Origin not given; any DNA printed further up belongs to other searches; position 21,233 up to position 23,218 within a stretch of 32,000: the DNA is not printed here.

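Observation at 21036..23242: Operon of a 561-aa orphan with a glycine-zipper-like tail and a 103-aa helical partner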

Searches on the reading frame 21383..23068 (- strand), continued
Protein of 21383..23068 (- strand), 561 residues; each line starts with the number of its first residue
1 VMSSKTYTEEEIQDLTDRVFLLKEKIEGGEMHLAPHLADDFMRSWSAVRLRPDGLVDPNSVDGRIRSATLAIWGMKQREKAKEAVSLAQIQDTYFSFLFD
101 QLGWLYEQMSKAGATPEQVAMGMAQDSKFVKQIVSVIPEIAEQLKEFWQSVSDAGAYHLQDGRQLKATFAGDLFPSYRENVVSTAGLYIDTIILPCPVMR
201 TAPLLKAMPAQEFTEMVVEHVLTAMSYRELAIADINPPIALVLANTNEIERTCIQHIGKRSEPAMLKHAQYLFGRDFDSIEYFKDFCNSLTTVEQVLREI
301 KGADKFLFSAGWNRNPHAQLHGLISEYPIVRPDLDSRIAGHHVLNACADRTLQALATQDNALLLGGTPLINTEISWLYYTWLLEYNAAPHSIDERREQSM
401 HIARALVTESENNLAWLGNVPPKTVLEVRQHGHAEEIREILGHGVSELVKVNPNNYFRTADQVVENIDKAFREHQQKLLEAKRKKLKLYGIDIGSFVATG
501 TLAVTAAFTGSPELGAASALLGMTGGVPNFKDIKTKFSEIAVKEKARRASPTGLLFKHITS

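Call 33: search_protein_representatives(alignment_id=A1)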
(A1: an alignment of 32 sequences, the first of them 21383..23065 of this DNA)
Query: 32 sequences, 559 profile positions. Proteins with E-value up to 0.001 (for the whole library): 688; up to 1e-10: 475; up to 1e-30: 245. The best 150 are listed.
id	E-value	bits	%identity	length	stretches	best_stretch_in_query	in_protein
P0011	1.9e-295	997.2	-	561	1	1-558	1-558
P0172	5.2e-207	705.3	-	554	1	7-557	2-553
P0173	3.8e-206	702.4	-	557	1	5-556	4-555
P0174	4.8e-187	639.4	-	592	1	11-557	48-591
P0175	6.7e-163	559.6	-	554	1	8-557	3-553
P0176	2.4e-156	538.0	-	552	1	9-558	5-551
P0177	2.1e-148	511.8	-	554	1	8-558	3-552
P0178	1.2e-146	506.0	-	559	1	14-555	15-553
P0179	1.8e-145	502.1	-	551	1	14-557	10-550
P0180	3.9e-145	501.0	-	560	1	11-556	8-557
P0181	3.9e-145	501.0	-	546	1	13-556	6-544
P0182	5.0e-144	497.3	-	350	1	210-557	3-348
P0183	3.3e-143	494.6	-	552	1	7-558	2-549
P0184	5.2e-143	494.0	-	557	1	8-555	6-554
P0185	3.5e-142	491.2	-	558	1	12-558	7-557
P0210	5.9e-120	417.9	-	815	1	12-558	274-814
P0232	1.2e-104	367.4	-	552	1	14-559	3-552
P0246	6.0e-97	341.9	-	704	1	74-558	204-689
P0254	1.5e-94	334.0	-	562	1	21-553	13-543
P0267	1.2e-87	311.2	-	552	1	9-556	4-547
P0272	2.4e-85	303.6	-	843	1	18-556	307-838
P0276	3.8e-82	293.0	-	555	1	13-554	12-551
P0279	1.9e-78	280.8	-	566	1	14-555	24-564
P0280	2.2e-78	280.7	-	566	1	18-553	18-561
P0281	2.5e-77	277.2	-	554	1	16-555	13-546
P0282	8.1e-77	275.5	-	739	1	44-556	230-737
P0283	9.2e-77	275.3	-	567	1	14-554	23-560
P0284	2.8e-76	273.7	-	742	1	41-555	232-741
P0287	6.2e-75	269.3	-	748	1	13-554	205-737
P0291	6.6e-72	259.3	-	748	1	41-554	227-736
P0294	9.1e-69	248.9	-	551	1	21-555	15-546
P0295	2.5e-68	247.4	-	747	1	44-555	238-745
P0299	3.1e-64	233.9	-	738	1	20-555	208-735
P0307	2.6e-60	221.0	-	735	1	34-554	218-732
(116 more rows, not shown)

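Call 34: search_protein_families(library=pfam, proteins=[P0210, P0272, P0246, P0282, P0284, P0287, P0291, P0295, P0299, P0307], max_evalue=0.01)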
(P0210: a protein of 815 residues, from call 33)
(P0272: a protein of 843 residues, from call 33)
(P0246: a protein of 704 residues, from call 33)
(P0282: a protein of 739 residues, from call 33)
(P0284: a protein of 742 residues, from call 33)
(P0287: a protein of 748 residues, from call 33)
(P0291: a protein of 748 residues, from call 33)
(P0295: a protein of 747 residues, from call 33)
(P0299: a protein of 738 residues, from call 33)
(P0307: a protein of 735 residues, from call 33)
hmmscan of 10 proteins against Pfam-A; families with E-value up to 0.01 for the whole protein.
P0210 (815 aa): 0 families

P0272 (843 aa): 0 families

P0246 (704 aa): 0 families

P0282 (739 aa): 0 families

P0284 (742 aa): 0 families

P0287 (748 aa): 0 families

P0291 (748 aa): 0 families

P0295 (747 aa): 0 families

P0299 (738 aa): 0 families

P0307 (735 aa): 0 families

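Call 36: find_related_loci(query=A1, collection=genome_contigs, flank=10000)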
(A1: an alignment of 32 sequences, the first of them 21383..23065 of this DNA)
Query A1 (560 aa) in genome_contigs; peptide patterns used: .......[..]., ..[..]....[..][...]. (x = any residue, [..] = any of these).
51 stretches matched a pattern; 17 encode a relative of the query (tblastn E <= 1e-3); 17 distinct loci.
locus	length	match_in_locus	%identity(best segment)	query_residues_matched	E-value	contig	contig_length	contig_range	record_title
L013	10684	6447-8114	75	1-558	0e+0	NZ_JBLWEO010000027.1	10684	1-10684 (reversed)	Candidatus Electronema sp. PJ PJ__75097, whole genome shotgun sequence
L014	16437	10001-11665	57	1-558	0e+0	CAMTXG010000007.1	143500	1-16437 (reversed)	MAG: uncultured Gammaproteobacteria bacterium isolate G01_MAG_00001 genome assembly, contig: G01_MAG_00001_000000000011,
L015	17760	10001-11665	57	1-558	0e+0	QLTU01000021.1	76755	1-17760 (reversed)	UNVERIFIED_CONTAM: Acidovorax defluvii strain DSM 12644 Ga0215655_121, whole genome shotgun sequence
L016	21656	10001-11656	54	4-558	0e+0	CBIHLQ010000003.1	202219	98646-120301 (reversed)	MAG TPA_asm: uncultured Pseudomonas sp. isolate SRR17255026_concoct_20 genome assembly, contig: ERZ27337135.3, whole gen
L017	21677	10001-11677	53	1-558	0e+0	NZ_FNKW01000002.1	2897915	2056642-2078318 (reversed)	Burkholderia orbicola strain TAtl-371, whole genome shotgun sequence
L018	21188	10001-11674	53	1-558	0e+0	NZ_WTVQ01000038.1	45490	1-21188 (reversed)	Aromatoleum diolicum strain 22Lin NODE_38_length_45490_cov_15.3772, whole genome shotgun sequence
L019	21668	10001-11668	52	1-558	0e+0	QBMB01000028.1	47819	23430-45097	MAG: Burkholderiales bacterium isolate ULC146bin1 scaffold28_size47819, whole genome shotgun sequence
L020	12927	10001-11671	53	1-558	0e+0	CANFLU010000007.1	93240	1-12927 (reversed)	MAG: Comamonadaceae bacterium isolate Jr-11may16-229 genome assembly, contig: Jr-11may16-C278, whole genome shotgun sequ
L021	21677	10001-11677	51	1-560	0e+0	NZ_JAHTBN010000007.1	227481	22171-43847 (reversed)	Candidimonas humi strain DSM 25336 NODE_7_length_227481_cov_34.371509, whole genome shotgun sequence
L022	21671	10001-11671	53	1-558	0e+0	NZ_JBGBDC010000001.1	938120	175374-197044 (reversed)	Comamonas sediminis strain JCM 31169 NODE_1_length_938120_cov_105.160950, whole genome shotgun sequence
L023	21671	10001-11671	55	1-558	0e+0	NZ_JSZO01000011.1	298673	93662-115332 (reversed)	Ralstonia sp. A12 Contig11, whole genome shotgun sequence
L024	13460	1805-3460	39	6-558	4e-145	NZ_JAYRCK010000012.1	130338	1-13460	Scandinavium sp. SGZ-S8 Scaffold12, whole genome shotgun sequence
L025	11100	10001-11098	54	1-366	8e-132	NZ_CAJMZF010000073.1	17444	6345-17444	Paraburkholderia sp. J63 73, whole genome shotgun sequence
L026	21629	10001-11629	40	12-558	2e-131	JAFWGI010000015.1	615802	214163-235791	MAG: Hyphomicrobium sp. isolate RGIG5714 Sheep_Duodenum.Co__c1240478, whole genome shotgun sequence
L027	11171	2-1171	47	167-558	5e-119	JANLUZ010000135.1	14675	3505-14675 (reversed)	MAG: Polaromonas sp. isolate OTE_21_metabat_256 OTE_21_k141_480220, whole genome shotgun sequence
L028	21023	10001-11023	49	124-466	5e-114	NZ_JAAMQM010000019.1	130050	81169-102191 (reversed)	Pseudomonas capeferrum strain 20A1 NODE_19_length_130050_cov_46.235516, whole genome shotgun sequence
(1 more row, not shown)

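Call 42: search_solved_structures(query=A2, max_evalue=10, show_alignments=2)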
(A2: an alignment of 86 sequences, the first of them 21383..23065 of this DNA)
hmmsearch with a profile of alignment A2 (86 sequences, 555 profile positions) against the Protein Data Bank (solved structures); distinct sequences matched with E-value up to 10: 4.
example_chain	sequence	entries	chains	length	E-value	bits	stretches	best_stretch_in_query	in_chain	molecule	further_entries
6cpt_A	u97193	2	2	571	0.57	11.7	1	209-300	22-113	Phosphodiesterase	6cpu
6ywd_C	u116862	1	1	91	0.75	11.3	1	428-492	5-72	De novo designed protein 4H_01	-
7vg4_A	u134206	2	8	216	1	10.9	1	498-550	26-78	Methenyltetrahydrofolate cyclohydrolase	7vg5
1ji8_A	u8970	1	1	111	1.2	10.7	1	111-147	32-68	dissimilatory siroheme-sulfite reductase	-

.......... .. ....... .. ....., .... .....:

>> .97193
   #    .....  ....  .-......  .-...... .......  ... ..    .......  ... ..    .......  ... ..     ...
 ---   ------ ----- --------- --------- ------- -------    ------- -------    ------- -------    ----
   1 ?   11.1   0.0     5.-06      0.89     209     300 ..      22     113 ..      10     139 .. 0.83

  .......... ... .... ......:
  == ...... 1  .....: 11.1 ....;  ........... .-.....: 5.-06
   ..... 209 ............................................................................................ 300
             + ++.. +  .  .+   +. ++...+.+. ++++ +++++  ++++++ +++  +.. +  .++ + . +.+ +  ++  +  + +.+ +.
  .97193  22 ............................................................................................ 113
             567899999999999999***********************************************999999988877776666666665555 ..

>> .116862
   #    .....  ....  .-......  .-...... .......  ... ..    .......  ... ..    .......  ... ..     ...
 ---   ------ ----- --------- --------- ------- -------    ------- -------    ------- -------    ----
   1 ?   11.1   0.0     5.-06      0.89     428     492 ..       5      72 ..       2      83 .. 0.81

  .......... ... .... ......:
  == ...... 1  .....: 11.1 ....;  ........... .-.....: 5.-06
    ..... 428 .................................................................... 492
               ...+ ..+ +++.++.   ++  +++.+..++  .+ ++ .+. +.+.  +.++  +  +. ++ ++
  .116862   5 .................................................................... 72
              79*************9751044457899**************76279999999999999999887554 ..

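Call 44: search_dna_similar(query=window:21383-23065:-, collection=plasmids, mode=protein, max_rows=25)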
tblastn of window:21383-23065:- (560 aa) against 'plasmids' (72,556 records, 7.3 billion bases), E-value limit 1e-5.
Records with a match: 5; places in all: 5; records where one place covers at least 80% of the query: 5.
Best place of each record, by identity: <60% 5.
By first word of the organism name: Escherichia 2; Cupriavidus 1; Sinorhizobium 1; Photobacterium 1.
By predicted mobility (MOB-suite, as given by PLSDB): non-mobilizable 3; mobilizable 1; conjugative 1.
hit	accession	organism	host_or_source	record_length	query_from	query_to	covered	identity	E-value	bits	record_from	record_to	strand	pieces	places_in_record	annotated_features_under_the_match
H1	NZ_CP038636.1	Cupriavidus oxalaticus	whole organism,sewage sludge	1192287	1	558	100%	52.3%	0e+0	608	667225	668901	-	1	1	none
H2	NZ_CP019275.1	Escherichia coli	pig,whole organism,stool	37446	4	557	98%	41.0%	2e-114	439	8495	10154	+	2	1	hypothetical protein (x2)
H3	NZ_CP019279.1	Escherichia coli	pig,whole organism,stool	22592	19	557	96%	39.4%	1e-105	411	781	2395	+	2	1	hypothetical protein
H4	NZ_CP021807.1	Sinorhizobium meliloti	Medicago truncatula,Single Cell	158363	8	557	98%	33.8%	3e-97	331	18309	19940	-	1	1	hypothetical protein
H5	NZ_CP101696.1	Photobacterium toruni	Paralichthys olivaceus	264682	12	554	97%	30.5%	4e-78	276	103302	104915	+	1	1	hypothetical protein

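Call 45: search_dna_similar(query=window:21383-23065:-, collection=phages, mode=protein, max_rows=15)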
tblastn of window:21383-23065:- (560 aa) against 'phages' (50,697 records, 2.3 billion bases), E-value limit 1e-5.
Records with a match: 1; places in all: 1; records where one place covers at least 80% of the query: 1.
Best place of each record, by identity: <60% 1.
By first word of the organism name: Escherichia 1.
By host as written in the record: pig 1.
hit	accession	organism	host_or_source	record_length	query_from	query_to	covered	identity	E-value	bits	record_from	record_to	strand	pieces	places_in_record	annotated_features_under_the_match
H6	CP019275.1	Escherichia coli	pig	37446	4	557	98%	41.0%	7e-115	439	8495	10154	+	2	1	hypothetical protein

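Call 46: get_annotated_region(hit=H2, flank=9000)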
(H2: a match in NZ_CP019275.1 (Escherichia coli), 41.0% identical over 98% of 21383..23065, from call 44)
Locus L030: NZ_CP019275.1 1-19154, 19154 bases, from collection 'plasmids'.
description: Escherichia coli strain 13P477T plasmid p13P477T-2, complete sequence
organism: Escherichia coli (NCBI taxid 562)
taxonomy: Bacteria; Pseudomonadota; Gammaproteobacteria; Enterobacterales; Enterobacteriaceae; Escherichia; Escherichia coli
host: -; source: pig,whole organism,stool; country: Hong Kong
typing (MOB-suite, as given by PLSDB): non-mobilizable
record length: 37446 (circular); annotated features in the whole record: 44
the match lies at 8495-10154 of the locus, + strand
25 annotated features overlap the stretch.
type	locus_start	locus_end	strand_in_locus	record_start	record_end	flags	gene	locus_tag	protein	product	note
CDS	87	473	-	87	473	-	-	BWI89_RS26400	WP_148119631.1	hypothetical protein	-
CDS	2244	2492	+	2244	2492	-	-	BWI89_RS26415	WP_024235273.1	hypothetical protein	-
CDS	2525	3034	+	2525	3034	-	-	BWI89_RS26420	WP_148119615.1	phage regulatory CII family protein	-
CDS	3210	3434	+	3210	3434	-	-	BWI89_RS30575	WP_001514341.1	hypothetical protein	-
CDS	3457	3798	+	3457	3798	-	-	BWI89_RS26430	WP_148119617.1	DUF5347 domain-containing protein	-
CDS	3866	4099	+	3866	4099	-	-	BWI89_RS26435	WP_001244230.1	DUF2732 family protein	-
CDS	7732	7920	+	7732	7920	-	-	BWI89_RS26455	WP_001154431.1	hypothetical protein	-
CDS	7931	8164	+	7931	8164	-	-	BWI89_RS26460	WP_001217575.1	DinI-like family protein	-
CDS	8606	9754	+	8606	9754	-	-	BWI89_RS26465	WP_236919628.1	hypothetical protein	-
CDS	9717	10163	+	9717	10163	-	-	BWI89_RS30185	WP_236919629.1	hypothetical protein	-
CDS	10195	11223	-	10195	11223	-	-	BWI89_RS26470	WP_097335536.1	phage portal protein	-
CDS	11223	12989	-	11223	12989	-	-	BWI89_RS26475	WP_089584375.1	terminase ATPase subunit family protein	-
CDS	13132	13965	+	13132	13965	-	-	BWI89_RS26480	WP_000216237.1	GPO family capsid scaffolding protein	-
CDS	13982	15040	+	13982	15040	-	-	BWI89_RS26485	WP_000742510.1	phage major capsid protein, P2 family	GO:0019069 - viral capsid assembly [Evidence IEA]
CDS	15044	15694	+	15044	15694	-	-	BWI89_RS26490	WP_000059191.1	terminase endonuclease subunit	-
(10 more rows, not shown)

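Call 47: get_annotated_region(hit=H3, flank=8000)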
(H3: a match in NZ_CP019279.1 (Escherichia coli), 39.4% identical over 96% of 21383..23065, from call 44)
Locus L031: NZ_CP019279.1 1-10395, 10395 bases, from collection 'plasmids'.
description: Escherichia coli strain 13P477T plasmid p13P477T-6, complete sequence
organism: Escherichia coli (NCBI taxid 562)
taxonomy: Bacteria; Pseudomonadota; Gammaproteobacteria; Enterobacterales; Enterobacteriaceae; Escherichia; Escherichia coli
host: -; source: pig,whole organism,stool; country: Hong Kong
typing (MOB-suite, as given by PLSDB): non-mobilizable
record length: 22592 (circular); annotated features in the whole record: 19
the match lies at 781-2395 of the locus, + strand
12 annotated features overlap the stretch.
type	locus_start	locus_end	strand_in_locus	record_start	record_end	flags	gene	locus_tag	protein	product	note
CDS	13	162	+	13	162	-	-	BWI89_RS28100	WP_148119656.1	hypothetical protein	-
CDS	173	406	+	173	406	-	-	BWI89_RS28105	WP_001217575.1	DinI-like family protein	-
CDS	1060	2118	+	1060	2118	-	-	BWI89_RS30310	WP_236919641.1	hypothetical protein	-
CDS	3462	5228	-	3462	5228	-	-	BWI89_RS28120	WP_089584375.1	terminase ATPase subunit family protein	-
CDS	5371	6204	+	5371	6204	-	-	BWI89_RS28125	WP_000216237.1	GPO family capsid scaffolding protein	-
CDS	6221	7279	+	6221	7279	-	-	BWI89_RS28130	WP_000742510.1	phage major capsid protein, P2 family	GO:0019069 - viral capsid assembly [Evidence IEA]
CDS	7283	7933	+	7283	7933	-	-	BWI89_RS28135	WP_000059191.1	terminase endonuclease subunit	-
CDS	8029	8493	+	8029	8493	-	-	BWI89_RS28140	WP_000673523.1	head completion/stabilization protein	-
CDS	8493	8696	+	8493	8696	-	-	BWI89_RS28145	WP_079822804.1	tail protein X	-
CDS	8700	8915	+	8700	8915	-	-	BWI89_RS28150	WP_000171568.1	HP1 family phage holin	-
CDS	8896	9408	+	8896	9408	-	-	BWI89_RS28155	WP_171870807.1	lysozyme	-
CDS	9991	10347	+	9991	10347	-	lysC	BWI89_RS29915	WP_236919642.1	Rz1-like lysis system protein LysC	-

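Call 49: predict_structure(alignment_id=A2)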
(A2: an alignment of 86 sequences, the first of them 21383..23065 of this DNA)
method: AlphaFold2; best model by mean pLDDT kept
length: 560 residues; sequences in the alignment: 86
mean_pLDDT: 92.1   pTM: 0.87
mean pLDDT of the five models: 92.1, 91.7, 91.3, 91.2, 90.6
residues with pLDDT >= 90: 417; 70-90: 133; 50-70: 8; < 50: 2
segments of 3 or more residues with pLDDT < 50: none
pLDDT, mean of each block of 10 residues (from residue 1): 80 97 95 95 97 97 96 95 98 98 98 97 98 98 97 96 96 91 93 97 95 98 97 96 90 90 97 97 98 98 94 96 90 95 95 95 95 94 73 82 88 86 93 93 89 86 92 90 87 80 76 77 78 90 91 83
secondary structure, 60 per line:
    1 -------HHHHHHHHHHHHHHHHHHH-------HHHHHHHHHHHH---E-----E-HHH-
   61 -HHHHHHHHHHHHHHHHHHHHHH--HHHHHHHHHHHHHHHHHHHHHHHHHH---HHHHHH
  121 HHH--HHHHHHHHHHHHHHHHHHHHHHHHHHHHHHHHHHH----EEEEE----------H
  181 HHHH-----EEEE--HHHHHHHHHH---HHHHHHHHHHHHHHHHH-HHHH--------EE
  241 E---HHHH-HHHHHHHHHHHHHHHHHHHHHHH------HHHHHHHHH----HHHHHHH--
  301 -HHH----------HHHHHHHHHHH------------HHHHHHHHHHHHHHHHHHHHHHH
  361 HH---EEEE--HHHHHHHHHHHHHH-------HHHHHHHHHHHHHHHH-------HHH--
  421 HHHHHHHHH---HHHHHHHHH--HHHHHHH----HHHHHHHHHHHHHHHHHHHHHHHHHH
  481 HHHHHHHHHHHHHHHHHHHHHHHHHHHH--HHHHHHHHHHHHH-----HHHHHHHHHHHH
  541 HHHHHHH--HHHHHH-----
elements in order: H8-26 H34-45 H62-83 H86-111 H115-123 H126-160 E165-169 H180-184 E190-193 H196-205 H209-225 H227-230 E239-241 H245-248 H250-272 H279-287 H292-298 H315-325 H338-362 E366-369 H372-385 H393-408 H421-429 H433-441 H444-450 H455-508 H511-523 H529-547 H550-555

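Call 52: fold_search(model_id=the predicted structure, library=pdb)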
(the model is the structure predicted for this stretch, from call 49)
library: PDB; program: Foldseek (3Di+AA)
matches with E <= 10: 63; with E <= 0.001: 0
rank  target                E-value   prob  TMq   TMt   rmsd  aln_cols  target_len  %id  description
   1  7wb4_e                4.5e-01  0.06  0.10  0.06  26.8       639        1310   12  Cryo-EM structure of the NR subunit from X. laevis NPC (released 2022-03-02)
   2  3fp4_A                1.7e+00  0.03  0.08  0.09  28.9       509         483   11  Crystal structure of Tom71 complexed with Ssa1 C-terminal fragment (released 2009-07-28)
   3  9lm7_B                2.2e+00  0.07  0.15  0.19  18.2       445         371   15  Crystal structrue of bvFP-Pr1-88.4 (released 2026-01-28)
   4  5m8j                  2.6e+00  0.03  0.11  0.12  28.9       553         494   10  Crystal structure of Eremococcus coleocola manganese transporter mutant H236A (released 2017-01-11)
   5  9jxn_A                2.7e+00  0.02  0.09  0.09  36.2       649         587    9  Cryo-EM structure of human XPR1-R459C (released 2025-08-27)
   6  5dhh_B                2.8e+00  0.03  0.09  0.12  30.4       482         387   11  The crystal structure of nociceptin/orphanin FQ peptide receptor (NOP) in complex with SB-612111 (PSI Community Target (released 2015-10-21)
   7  6zon_C                2.8e+00  0.02  0.10  0.09  32.5       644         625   11  SARS-CoV-2 Nsp1 bound to a human 43S preinitiation ribosome complex - state 1 (released 2020-07-29)
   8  4c0o_B                2.8e+00  0.02  0.09  0.07  23.8       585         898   12  Transportin 3 in complex with phosphorylated ASF/SF2 (released 2014-01-22)
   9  8ga7                  3.0e+00  0.02  0.10  0.11  27.7       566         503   12  Geometrically programmable nanomaterial construction using regularized protein building blocks (released 2024-03-13)
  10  9e5c_1r               3.3e+00  0.03  0.09  0.04  73.6       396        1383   13  Cryo-EM structure of 96 nm repeat of microtubule doublet from T. brucei flagellum (released 2025-03-12)
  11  9hqv_Yb               3.3e+00  0.02  0.14  0.14  23.5       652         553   10  Cryo-EM structure of the small subunit of the mitochondrial ribosome from Toxoplasma gondii (released 2025-06-11)
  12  8y6h_A                3.6e+00  0.02  0.09  0.09  29.2       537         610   14  P-glycoprotein in complex with UIC2 Fab and triple elacridar molecules in LMNG detergent (released 2024-04-17)
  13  5qtd                  3.6e+00  0.01  0.08  0.11  22.1       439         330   10  Unliganded T. brucei FPPS (released 2020-10-07)
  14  5m8a                  3.9e+00  0.02  0.11  0.12  29.0       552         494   11  Crystal structure of Eremococcus coleocola manganese transporter mutant E129A (released 2017-01-11)
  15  4cb9                  4.1e+00  0.02  0.11  0.12  26.2       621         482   14  Structure of full-length CTNNBL1 in P43212 space group (released 2013-12-04)
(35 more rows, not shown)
